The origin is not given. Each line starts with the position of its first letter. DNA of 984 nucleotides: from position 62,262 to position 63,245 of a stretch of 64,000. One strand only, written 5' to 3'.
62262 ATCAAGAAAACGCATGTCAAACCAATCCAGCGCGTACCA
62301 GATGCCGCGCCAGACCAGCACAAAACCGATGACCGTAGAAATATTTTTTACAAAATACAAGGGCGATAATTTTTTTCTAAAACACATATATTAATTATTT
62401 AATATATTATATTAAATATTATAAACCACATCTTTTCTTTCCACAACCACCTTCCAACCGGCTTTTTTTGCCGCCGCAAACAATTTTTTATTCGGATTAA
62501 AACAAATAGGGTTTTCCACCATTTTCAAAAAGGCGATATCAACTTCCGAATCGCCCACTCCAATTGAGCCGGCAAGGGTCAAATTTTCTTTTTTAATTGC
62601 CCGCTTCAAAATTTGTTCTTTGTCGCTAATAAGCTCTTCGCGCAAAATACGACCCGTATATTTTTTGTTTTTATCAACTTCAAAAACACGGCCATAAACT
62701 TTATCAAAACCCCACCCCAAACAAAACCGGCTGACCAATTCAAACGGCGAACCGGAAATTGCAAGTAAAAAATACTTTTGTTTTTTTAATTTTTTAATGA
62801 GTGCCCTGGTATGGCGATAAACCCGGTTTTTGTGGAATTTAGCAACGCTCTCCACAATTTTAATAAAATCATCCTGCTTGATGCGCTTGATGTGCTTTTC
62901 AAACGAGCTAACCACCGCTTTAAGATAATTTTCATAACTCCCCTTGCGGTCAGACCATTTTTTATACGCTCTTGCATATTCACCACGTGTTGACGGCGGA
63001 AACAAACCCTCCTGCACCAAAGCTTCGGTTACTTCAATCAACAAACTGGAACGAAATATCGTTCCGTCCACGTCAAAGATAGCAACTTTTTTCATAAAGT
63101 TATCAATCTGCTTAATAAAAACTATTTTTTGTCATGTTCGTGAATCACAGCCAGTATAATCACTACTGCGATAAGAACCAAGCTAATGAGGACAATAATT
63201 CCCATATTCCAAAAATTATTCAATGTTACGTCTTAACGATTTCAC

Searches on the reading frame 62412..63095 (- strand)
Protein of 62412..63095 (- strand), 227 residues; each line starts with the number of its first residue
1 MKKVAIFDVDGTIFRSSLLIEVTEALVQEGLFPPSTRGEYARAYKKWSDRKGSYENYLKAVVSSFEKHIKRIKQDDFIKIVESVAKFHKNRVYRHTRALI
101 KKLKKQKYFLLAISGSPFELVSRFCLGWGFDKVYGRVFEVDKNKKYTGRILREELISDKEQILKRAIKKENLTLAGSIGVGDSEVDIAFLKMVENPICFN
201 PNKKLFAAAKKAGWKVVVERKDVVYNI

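Call 53: search_protein_families(library=pfam, proteins=[window:62412-63095:-], max_evalue=0.00001)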
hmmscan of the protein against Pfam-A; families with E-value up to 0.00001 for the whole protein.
window:62412-63095:- (227 aa): 3 families
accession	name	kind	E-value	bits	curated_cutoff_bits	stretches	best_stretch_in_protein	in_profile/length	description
PF12710.13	HAD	-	8e-17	62.7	27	1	5-191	1-189/189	haloacid dehalogenase-like hydrolase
PF00702.32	Hydrolase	-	1e-10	42.8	26.4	1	3-191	2-188/191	haloacid dehalogenase-like hydrolase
PF13419.12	HAD_2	-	1e-06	29.4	23.8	0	6-187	2-165/178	Haloacid dehalogenase-like hydrolase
